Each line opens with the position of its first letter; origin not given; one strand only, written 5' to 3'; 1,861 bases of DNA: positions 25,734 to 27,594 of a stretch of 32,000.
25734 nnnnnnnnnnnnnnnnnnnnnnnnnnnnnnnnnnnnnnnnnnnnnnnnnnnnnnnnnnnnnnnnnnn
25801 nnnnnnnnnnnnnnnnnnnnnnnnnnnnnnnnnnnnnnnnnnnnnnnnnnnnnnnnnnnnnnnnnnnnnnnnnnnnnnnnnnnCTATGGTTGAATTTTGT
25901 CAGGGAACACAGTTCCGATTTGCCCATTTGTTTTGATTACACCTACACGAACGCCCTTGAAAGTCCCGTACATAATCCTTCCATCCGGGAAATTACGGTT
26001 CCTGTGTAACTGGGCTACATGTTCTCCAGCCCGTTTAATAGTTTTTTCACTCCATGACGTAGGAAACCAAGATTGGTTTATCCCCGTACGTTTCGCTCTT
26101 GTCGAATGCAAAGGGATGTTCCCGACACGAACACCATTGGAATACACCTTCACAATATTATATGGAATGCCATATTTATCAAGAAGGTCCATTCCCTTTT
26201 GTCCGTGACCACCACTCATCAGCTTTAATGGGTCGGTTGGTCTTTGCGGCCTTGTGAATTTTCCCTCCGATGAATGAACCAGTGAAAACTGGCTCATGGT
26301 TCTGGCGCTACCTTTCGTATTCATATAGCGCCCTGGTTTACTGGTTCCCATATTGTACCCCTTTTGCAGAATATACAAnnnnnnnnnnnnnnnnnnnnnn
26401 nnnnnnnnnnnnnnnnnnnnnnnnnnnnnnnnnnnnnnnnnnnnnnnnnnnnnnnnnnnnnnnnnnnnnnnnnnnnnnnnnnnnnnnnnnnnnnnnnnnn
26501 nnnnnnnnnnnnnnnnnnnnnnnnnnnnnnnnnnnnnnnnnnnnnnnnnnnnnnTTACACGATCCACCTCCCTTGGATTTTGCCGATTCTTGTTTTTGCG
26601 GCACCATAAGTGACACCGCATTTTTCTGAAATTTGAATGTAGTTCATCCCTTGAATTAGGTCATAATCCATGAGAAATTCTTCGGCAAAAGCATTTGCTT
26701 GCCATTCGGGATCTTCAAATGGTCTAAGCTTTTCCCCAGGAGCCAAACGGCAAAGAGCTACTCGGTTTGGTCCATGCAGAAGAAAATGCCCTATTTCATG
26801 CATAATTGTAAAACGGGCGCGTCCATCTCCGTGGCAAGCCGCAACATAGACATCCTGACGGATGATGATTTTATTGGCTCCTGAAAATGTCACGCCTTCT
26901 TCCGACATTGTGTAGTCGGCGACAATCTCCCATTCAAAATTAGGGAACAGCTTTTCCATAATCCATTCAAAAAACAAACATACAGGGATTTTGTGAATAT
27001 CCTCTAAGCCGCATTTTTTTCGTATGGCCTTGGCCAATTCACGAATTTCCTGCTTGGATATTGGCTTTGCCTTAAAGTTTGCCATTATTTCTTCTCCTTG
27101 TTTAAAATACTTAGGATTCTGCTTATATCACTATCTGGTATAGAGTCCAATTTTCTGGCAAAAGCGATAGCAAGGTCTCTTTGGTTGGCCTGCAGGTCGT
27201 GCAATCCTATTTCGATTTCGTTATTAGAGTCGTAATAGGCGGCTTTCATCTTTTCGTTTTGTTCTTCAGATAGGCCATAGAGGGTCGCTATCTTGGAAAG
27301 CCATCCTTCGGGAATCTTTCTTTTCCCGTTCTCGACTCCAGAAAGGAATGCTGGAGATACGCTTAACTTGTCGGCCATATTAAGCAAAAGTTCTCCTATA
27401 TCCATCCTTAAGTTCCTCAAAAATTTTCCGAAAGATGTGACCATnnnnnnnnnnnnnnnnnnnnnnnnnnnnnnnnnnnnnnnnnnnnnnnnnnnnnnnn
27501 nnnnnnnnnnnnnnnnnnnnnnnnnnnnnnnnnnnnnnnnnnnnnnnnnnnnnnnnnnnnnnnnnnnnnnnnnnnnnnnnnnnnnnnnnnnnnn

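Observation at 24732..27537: XRE repressor + ImmA/IrrE protease + stand-alone EndoU-like RNase + acidic partner + DUF4417-like gene: candidate undescribed signal-triggered toxin/defence module beside a Type III R-M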

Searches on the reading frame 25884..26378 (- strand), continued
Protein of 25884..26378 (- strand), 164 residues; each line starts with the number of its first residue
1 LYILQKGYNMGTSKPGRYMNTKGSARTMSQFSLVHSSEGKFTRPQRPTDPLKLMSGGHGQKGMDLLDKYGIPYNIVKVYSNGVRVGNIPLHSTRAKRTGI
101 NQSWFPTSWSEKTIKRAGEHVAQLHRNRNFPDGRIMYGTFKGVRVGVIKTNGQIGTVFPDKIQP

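Call 91: search_protein_families(library=pfam, proteins=[L019:6372-7097:+, L043:3610-4284:-, L052:6010-7077:+, L060:6997-7737:+, L020:5683-6396:+, L014:7486-7875:+, L075:6544-7098:-, L065:7234-7764:-, L044:7032-7352:+, L019:5683-6042:+], max_evalue=0.01)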
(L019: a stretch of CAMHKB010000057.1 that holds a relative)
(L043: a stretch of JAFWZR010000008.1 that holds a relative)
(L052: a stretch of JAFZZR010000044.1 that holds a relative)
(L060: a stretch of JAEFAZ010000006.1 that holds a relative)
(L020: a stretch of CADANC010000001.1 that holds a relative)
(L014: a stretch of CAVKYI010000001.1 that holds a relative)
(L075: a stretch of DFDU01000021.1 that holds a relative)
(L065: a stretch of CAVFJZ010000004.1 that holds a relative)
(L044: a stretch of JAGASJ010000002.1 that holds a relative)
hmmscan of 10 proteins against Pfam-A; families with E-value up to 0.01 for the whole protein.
L019:6372-7097:+ (241 aa): 1 family
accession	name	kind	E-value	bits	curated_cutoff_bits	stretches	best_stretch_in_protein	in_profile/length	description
PF08667.16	BetR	-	0.0039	17.7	21.6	1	39-96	39-97/148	BetR domain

L043:3610-4284:- (224 aa): 7 families
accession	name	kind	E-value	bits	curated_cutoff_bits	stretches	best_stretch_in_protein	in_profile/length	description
PF01381.28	HTH_3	-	9.7e-08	32.4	23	1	22-80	3-55/55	Helix-turn-helix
PF12844.13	HTH_19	-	5.7e-05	23.4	30.2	1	18-81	2-59/64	Helix-turn-helix domain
PF13443.12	HTH_26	-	0.00015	22.4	22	1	21-77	3-54/63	Cro/C1-type HTH DNA-binding domain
PF13384.12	HTH_23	-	0.00049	20.3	24.6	0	19-51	9-39/50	Homeodomain-like domain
PF07022.19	Phage_CI_repr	-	0.0042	17.8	22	0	30-83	13-60/65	Bacteriophage CI repressor helix-turn-helix domain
PF13542.12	HTH_Tnp_ISL3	-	0.0056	16.6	27.4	0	89-112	25-48/51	Helix-turn-helix domain of transposase family ISL3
PF12728.13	HTH_17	-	0.0095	16.6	27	0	92-113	3-24/51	Helix-turn-helix domain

L052:6010-7077:+ (355 aa): 4 families
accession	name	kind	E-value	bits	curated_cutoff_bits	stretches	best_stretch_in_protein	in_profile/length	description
PF06114.19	Peptidase_M78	-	5.9e-14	52.4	22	1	154-270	2-122/123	IrrE N-terminal-like domain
PF01381.28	HTH_3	-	2e-11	44.2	23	1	14-67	1-54/55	Helix-turn-helix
PF13560.12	HTH_31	-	1.2e-08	35.5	27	1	13-52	5-45/64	Helix-turn-helix domain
PF12844.13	HTH_19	-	5.8e-07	29.8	30.2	1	13-64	3-54/64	Helix-turn-helix domain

L060:6997-7737:+ (246 aa): 2 families
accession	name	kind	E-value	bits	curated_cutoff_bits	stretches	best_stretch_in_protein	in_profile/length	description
PF13443.12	HTH_26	-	0.0016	19.1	22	1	14-75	1-61/63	Cro/C1-type HTH DNA-binding domain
PF01381.28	HTH_3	-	0.0053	17.2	23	1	23-69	9-53/55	Helix-turn-helix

L020:5683-6396:+ (237 aa): 2 families
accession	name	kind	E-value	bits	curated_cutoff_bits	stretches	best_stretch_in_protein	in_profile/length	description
PF02308.21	MgtC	-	1.8e-35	122.4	31.4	1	10-128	2-119/121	MgtC family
PF21770.3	MgtC_SapB_C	-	4.3e-09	37.2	27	1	145-217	3-77/77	MGTC/SAPB C-terminal domain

L014:7486-7875:+ (129 aa): 0 families

L075:6544-7098:- (184 aa): 6 families
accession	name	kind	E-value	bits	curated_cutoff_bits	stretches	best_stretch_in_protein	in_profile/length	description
PF01381.28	HTH_3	-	8.3e-14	51.8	23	1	11-64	1-54/55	Helix-turn-helix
PF12844.13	HTH_19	-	6.5e-11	42.4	30.2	1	8-66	1-59/64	Helix-turn-helix domain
PF13560.12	HTH_31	-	2.6e-08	34.5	27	1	7-62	2-58/64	Helix-turn-helix domain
PF13443.12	HTH_26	-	0.00026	21.6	22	1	12-63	3-55/63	Cro/C1-type HTH DNA-binding domain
PF15731.11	MqsA_antitoxin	-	0.0061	17.1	30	0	8-49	71-112/131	Antitoxin component of bacterial toxin-antitoxin system, MqsA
PF17016.10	DUF5095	-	0.0074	16.4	27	1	71-173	74-177/229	Domain of unknown function (DUF5095)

L065:7234-7764:- (176 aa): 3 families
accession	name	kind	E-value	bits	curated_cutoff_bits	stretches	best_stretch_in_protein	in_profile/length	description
PF13560.12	HTH_31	-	1.2e-07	32.4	27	1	54-115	1-62/64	Helix-turn-helix domain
PF01381.28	HTH_3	-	1.1e-06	29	23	1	59-110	1-51/55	Helix-turn-helix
PF12844.13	HTH_19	-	0.0053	17.1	30.2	1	56-112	1-56/64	Helix-turn-helix domain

L044:7032-7352:+ (106 aa): 0 families

L019:5683-6042:+ (119 aa): 0 families

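Call 93: search_protein_representatives(protein=window:25884-26351:-)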
Query: 155 residues. Proteins with E-value up to 0.001 (for the whole library): 408; up to 1e-10: 274; up to 1e-30: 54. The best 150 are listed.
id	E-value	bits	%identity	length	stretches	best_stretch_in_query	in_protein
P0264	4.9e-60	218.6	63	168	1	1-154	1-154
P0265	1.0e-42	162.3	56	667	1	22-153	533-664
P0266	1.8e-42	161.5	55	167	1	1-151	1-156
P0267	4.9e-41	156.9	55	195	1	19-155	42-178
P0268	9.9e-41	155.9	51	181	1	17-152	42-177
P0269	1.3e-40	155.6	53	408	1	5-152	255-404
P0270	2.0e-40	154.9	51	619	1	10-153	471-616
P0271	2.1e-40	154.8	55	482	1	20-154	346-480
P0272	2.6e-40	154.5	47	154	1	1-155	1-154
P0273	7.4e-40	153.1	72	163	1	63-155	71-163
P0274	1.6e-39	152.0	50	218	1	16-152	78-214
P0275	1.6e-39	152.0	52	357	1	12-154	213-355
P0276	1.6e-39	152.0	55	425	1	22-155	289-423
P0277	1.1e-38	149.3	50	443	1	16-152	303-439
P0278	1.2e-38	149.1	51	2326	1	12-152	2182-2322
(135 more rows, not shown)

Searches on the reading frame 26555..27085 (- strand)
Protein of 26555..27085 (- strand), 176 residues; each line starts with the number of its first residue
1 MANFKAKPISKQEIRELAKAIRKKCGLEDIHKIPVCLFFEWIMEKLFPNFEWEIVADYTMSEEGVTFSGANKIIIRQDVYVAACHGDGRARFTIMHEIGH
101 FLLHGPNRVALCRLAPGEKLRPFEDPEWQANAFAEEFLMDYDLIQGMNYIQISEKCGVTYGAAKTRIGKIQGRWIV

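Call 3: search_protein_families(library=pfam, proteins=[window:26555-27085:-], max_evalue=1)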
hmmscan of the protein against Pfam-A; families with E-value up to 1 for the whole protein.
window:26555-27085:- (176 aa): 2 families
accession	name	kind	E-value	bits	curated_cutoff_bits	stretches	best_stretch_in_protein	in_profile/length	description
PF06114.19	Peptidase_M78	-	3.9e-12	46.5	22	1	76-167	28-122/123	IrrE N-terminal-like domain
PF08281.18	Sigma70_r4_2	-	0.079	13.1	25.7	1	144-167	24-47/54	Sigma-70, region 4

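Call 4: search_protein_families(library=padloc, proteins=[window:26555-27085:-], max_evalue=1)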
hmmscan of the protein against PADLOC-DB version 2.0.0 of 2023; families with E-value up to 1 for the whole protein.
window:26555-27085:- (176 aa): 14 families
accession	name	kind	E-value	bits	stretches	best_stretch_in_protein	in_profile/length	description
PDLC04141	capP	-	6.9e-15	53.2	1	12-143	3-117/242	capP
PDLC03953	RmrA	-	4.3e-09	34.1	1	80-141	199-246/373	-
PDLC03954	RmrA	-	4.9e-07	27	1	7-140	134-253/380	-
PDLC03947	RmrA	-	5.3e-06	23.5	1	6-140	133-253/383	-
PDLC03948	RmrA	-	5.4e-06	23.5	1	86-140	203-252/397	-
PDLC03949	RmrA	-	1.1e-05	22.5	1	88-146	187-233/363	-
PDLC03951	RmrA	-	3.4e-05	21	1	88-141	203-249/400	-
PDLC03945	RmrA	-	3.7e-05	21.1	1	89-141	207-253/394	-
PDLC03952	RmrA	-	6.1e-05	20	1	53-140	183-265/395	-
PDLC03944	RmrA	-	8.5e-05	19.8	1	88-139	197-243/384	-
PDLC03955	RmrA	-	0.00017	19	1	8-143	141-255/371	-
PDLC03943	RmrA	-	0.0045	14.1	1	73-105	179-207/370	-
PDLC03946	RmrA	-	0.0047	13.7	1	87-142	187-231/357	-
PDLC03950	RmrA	-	0.025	11.6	1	80-142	186-242/369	-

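Call 8: search_protein_families(library=ncbifam, proteins=[window:26555-27085:-], max_evalue=1)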
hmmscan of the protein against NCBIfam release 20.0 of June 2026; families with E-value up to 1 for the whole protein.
window:26555-27085:- (176 aa): 1 family
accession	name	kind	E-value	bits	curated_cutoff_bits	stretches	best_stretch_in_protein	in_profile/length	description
NF052239.1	antitox_spr1629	equivalog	0.00015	21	335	1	89-141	207-253/377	spr1629 family repressor/antitoxin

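Call 9: search_protein_families(library=phrogs, proteins=[window:26555-27085:-], max_evalue=0.01)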
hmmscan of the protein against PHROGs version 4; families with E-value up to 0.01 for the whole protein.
window:26555-27085:- (176 aa): 5 families
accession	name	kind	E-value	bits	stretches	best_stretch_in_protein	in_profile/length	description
phrog_87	-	other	4e-14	53.9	1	54-168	52-162/227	metallo-protease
phrog_1914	-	unknown function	7.4e-13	49.7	1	55-172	61-179/222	-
phrog_19315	-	unknown function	4.1e-09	36.9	1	50-170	56-179/348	-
phrog_2439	-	transcription regulation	1.9e-08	34.6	1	89-144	196-245/367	transcriptional regulator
phrog_1516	-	unknown function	8.9e-05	23.2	1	63-158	64-164/227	-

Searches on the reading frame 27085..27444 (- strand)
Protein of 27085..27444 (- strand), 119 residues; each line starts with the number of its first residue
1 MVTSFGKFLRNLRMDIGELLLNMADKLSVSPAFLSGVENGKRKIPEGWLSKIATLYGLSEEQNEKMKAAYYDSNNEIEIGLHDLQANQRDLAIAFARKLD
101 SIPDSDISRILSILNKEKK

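Call 3: search_protein_families(library=pfam, proteins=[window:27085-27444:-], max_evalue=1)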
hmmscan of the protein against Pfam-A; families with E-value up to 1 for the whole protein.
window:27085-27444:- (119 aa): 3 families
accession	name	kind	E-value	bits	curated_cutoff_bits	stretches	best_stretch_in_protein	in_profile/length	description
PF13560.12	HTH_31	-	9.4e-07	29.5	27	1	5-62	2-60/64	Helix-turn-helix domain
PF01381.28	HTH_3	-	8.3e-05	23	23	1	23-61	15-53/55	Helix-turn-helix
PF12844.13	HTH_19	-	0.032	14.6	30.2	1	6-61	1-56/64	Helix-turn-helix domain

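Call 4: search_protein_families(library=padloc, proteins=[window:27085-27444:-], max_evalue=1)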
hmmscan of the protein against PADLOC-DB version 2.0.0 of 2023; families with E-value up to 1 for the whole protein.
window:27085-27444:- (119 aa): 4 families
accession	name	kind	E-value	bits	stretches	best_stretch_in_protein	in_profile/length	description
PDLC02926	HTH_VI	-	1.9e-06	26.1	1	5-56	2-53/92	-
PDLC04142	capH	-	2.9e-06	26.3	1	3-118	5-99/103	capH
PDLC03665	Control_protein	-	0.0024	16.1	1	5-60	9-65/77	control protein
PDLC03953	RmrA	-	0.023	11.9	1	3-57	4-58/373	-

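Call 8: search_protein_families(library=ncbifam, proteins=[window:27085-27444:-], max_evalue=1)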
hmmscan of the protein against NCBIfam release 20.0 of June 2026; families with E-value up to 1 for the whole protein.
window:27085-27444:- (119 aa): 5 families
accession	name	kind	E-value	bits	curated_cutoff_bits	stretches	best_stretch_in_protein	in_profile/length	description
NF041677.1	trans_regClgR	equivalog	0.0048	17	170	1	5-53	9-57/113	transcriptional regulator ClgR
TIGR03070.1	couple_hipB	subfamily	0.0066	16.4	71.65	1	4-53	2-51/58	type II toxin-antitoxin system Y4mF family antitoxin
NF038139.1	Reg_Aceta_RamB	equivalog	0.022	13.4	700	1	6-60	4-58/465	acetate metabolism transcriptional regulator RamB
NF058600.1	TransRegSco1979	equivalog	0.023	13.7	350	1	5-65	9-69/280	Sco1979 family transcriptional regulator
TIGR02607.1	antidote_HigA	equivalog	0.14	12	47.7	1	8-61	15-64/81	HigA family addiction module antitoxin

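Call 9: search_protein_families(library=phrogs, proteins=[window:27085-27444:-], max_evalue=0.01)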
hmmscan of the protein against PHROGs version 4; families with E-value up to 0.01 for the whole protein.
window:27085-27444:- (119 aa): 9 families
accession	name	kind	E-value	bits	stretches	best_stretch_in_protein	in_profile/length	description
phrog_955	-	DNA, RNA and nucleotide metabolism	7.2e-07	30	1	4-92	24-113/142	HTH DNA binding protein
phrog_33502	-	unknown function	6.2e-06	27.1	1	2-51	111-160/190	-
phrog_8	-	transcription regulation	3.2e-05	24.6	1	22-73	94-225/346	transcriptional regulator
phrog_5736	-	transcription regulation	4e-05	24.8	1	21-119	23-115/133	transcriptional regulator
phrog_4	-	transcription regulation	0.0033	17.5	1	4-62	136-190/400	transcriptional repressor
phrog_1124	-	transcription regulation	0.0036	17.9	0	4-52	4-55/177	transcriptional regulator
phrog_9908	-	DNA, RNA and nucleotide metabolism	0.004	17.4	1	7-63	16-73/282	DNA binding protein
phrog_2439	-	transcription regulation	0.0079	16.1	1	6-61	9-64/367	transcriptional regulator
phrog_7241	-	transcription regulation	0.0093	17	0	23-62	80-119/122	transcriptional regulator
